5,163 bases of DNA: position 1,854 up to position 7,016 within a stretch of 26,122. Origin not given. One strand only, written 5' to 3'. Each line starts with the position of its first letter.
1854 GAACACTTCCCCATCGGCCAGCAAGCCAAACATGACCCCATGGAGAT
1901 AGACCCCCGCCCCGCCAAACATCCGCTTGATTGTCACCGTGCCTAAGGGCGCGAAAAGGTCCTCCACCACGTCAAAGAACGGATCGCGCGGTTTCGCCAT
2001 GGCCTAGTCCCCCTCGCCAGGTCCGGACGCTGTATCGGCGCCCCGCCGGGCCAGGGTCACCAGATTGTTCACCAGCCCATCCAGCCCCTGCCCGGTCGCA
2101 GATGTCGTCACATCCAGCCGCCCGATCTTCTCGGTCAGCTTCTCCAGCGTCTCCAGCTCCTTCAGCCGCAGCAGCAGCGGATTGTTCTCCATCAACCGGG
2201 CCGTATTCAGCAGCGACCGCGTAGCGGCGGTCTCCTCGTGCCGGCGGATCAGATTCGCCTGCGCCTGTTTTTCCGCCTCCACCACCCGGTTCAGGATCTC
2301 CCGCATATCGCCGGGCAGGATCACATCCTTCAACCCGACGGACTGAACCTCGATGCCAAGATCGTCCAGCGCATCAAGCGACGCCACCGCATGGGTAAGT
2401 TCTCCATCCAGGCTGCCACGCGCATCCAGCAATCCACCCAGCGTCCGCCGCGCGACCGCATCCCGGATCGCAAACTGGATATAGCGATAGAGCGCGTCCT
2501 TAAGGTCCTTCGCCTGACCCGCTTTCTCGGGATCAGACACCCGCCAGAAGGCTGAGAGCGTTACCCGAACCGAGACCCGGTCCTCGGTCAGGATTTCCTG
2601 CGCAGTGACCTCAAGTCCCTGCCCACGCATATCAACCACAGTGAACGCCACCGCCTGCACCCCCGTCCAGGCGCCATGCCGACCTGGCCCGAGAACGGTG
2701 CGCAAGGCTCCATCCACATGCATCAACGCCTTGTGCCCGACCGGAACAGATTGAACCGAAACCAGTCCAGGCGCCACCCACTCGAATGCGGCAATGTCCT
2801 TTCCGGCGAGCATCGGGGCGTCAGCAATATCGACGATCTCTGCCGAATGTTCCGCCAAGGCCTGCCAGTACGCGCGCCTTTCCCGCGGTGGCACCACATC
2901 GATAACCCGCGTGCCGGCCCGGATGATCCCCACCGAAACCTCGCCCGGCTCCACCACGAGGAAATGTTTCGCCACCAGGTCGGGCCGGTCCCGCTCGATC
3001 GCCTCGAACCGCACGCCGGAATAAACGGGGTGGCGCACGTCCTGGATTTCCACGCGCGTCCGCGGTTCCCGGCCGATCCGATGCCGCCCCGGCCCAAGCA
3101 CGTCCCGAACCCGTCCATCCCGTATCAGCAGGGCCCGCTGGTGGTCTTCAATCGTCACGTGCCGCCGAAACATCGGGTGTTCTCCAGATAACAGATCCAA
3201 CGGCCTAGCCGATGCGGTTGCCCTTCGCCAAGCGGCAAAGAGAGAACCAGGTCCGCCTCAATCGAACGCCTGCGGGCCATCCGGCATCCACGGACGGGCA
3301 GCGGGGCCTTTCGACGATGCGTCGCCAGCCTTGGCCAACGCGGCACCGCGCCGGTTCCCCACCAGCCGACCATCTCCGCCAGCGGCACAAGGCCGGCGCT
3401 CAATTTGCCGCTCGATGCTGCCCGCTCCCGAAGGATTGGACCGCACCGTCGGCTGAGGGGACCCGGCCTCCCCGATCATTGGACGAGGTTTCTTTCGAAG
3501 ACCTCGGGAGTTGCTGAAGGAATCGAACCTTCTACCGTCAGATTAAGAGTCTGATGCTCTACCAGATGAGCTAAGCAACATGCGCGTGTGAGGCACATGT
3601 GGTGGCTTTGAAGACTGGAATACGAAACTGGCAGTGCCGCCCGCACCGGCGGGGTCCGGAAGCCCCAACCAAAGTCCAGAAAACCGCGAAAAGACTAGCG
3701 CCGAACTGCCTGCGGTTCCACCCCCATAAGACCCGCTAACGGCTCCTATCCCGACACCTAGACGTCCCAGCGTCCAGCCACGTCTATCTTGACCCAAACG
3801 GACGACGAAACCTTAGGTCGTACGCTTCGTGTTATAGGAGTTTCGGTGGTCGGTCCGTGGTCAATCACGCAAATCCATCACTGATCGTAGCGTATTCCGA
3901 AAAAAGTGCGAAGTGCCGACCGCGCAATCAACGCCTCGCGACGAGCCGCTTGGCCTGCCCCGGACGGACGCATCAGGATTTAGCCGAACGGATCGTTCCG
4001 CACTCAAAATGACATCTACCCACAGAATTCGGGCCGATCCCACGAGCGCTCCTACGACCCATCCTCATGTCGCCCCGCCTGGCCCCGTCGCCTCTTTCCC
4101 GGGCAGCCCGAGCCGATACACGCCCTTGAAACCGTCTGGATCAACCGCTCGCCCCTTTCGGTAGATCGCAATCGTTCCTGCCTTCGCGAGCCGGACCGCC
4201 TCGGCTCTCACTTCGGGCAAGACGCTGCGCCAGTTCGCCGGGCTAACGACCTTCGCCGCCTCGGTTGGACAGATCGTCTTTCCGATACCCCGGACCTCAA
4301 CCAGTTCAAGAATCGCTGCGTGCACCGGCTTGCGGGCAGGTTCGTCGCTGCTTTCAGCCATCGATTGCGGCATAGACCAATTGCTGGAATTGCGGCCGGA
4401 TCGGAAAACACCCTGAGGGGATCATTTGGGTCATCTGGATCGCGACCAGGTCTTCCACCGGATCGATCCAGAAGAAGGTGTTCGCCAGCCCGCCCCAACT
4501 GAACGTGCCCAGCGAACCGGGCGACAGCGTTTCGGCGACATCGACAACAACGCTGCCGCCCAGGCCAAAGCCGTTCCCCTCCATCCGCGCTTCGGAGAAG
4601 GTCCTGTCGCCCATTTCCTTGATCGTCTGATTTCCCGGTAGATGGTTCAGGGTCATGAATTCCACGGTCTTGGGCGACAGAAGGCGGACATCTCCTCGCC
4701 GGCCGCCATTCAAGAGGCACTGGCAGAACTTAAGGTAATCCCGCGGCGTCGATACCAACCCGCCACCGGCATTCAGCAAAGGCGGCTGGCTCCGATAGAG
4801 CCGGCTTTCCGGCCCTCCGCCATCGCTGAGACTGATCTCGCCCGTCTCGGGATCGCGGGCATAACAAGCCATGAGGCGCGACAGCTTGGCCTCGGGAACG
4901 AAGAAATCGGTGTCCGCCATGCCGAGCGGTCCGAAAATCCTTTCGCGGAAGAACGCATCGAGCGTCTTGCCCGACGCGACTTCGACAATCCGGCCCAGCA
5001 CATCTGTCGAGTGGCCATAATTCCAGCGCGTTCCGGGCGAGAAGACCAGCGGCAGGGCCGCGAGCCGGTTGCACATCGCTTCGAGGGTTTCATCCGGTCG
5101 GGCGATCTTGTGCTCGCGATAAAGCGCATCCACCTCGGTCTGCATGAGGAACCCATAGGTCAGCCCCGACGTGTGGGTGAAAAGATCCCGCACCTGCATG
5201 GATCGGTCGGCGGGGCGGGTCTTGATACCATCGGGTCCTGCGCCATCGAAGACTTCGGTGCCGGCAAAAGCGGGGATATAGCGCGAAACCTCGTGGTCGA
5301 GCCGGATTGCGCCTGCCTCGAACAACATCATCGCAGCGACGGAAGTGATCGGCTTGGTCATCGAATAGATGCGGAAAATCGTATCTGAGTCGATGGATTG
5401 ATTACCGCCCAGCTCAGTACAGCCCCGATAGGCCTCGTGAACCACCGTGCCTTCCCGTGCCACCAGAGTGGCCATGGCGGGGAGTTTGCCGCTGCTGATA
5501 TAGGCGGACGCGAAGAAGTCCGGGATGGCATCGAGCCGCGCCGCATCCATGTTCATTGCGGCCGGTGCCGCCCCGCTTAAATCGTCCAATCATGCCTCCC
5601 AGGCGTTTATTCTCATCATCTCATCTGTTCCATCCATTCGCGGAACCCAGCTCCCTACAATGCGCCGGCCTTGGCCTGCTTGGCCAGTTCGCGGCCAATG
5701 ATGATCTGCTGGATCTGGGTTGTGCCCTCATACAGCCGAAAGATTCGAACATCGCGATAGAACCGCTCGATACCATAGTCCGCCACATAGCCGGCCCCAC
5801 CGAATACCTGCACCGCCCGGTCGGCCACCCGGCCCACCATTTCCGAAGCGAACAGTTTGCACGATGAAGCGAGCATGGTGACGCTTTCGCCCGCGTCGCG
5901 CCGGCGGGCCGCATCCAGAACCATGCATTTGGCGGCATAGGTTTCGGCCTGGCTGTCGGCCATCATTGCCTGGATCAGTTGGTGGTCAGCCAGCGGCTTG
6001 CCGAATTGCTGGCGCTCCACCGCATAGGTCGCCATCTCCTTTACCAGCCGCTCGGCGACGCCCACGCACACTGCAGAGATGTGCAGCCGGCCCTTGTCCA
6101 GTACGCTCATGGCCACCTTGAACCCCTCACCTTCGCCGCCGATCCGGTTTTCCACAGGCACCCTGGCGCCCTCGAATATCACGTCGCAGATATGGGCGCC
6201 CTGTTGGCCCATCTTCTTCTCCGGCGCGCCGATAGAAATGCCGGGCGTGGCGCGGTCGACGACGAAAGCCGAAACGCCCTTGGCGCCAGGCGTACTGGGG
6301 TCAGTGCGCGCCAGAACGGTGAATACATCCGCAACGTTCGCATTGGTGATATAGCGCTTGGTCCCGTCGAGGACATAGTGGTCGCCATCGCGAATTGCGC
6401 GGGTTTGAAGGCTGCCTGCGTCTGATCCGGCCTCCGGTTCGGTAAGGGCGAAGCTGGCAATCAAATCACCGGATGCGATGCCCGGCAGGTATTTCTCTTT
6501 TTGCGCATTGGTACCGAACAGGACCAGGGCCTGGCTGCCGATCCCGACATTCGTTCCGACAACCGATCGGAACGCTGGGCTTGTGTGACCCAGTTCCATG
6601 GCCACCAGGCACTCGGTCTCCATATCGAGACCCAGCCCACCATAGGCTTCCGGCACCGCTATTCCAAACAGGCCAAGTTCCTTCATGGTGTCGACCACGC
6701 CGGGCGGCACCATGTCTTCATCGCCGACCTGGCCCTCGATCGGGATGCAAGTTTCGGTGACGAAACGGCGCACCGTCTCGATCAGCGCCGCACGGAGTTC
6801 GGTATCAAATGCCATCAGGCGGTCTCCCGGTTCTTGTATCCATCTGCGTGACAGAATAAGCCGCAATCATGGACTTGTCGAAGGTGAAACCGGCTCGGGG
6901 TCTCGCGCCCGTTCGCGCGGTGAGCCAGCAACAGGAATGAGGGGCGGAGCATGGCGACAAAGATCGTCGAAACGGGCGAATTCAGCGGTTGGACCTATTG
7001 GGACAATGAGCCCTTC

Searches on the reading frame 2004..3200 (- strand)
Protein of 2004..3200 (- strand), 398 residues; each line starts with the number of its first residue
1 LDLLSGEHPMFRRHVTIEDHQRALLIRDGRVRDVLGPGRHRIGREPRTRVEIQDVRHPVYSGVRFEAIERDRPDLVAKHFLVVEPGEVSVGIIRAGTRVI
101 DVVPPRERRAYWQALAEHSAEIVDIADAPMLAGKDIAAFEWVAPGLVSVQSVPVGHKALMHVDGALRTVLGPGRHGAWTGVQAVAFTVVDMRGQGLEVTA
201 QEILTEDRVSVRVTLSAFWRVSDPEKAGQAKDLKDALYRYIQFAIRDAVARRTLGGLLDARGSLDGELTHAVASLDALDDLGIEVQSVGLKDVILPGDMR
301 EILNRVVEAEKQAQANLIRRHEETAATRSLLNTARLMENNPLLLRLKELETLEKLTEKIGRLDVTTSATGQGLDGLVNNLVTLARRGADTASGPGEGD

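Call 21: search_protein_families(library=pfam, proteins=[window:2004-3200:-], max_evalue=0.01)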
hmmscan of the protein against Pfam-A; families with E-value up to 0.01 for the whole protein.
window:2004-3200:- (398 aa): 2 families
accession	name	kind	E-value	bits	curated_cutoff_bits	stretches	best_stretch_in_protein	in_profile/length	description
PF01145.31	Band_7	-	5.4e-29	101.9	23.6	1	151-323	2-175/176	SPFH domain / Band 7 family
PF13421.11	Band_7_1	-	0.0028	17.8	24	0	229-307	129-207/211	SPFH domain-Band 7 family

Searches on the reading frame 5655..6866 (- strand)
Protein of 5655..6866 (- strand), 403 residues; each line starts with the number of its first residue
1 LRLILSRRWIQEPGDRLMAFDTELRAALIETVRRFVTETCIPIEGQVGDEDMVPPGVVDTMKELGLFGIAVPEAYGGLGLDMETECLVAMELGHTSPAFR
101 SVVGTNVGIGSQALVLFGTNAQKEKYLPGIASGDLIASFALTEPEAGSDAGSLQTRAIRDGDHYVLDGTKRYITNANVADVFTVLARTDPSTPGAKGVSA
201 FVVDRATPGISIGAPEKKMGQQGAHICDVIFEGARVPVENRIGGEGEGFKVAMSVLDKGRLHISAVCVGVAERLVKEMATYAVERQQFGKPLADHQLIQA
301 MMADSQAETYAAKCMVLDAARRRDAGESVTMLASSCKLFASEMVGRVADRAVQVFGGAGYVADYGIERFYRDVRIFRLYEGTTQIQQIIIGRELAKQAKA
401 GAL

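Call 21: search_protein_families(library=pfam, proteins=[window:5655-6866:-], max_evalue=0.01)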
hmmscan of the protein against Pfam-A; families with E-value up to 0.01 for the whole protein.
window:5655-6866:- (403 aa): 6 families
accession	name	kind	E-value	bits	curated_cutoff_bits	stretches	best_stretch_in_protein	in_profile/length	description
PF00441.29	Acyl-CoA_dh_1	-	2e-48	164.8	22.4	1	246-394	1-149/150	Acyl-CoA dehydrogenase, C-terminal domain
PF02771.21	Acyl-CoA_dh_N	-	1.6e-30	106.2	22.9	1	25-134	4-113/113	Acyl-CoA dehydrogenase, N-terminal domain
PF02770.24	Acyl-CoA_dh_M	-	1.5e-27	96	33.3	1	138-232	1-95/97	Acyl-CoA dehydrogenase, middle domain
PF08028.16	Acyl-CoA_dh_2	-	3.8e-20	73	22.7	1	262-382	2-132/134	Acyl-CoA dehydrogenase, C-terminal domain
PF22924.1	ACOX_C_alpha1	-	7.8e-06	26.2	27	1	320-386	94-160/169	Acyl-CoA oxidase, C-alpha1 domain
PF21263.2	Acyl-CoA-dh_C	-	0.0025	18.5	27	1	285-353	14-76/96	Acyl-CoA dehydrogenase, C-terminal domain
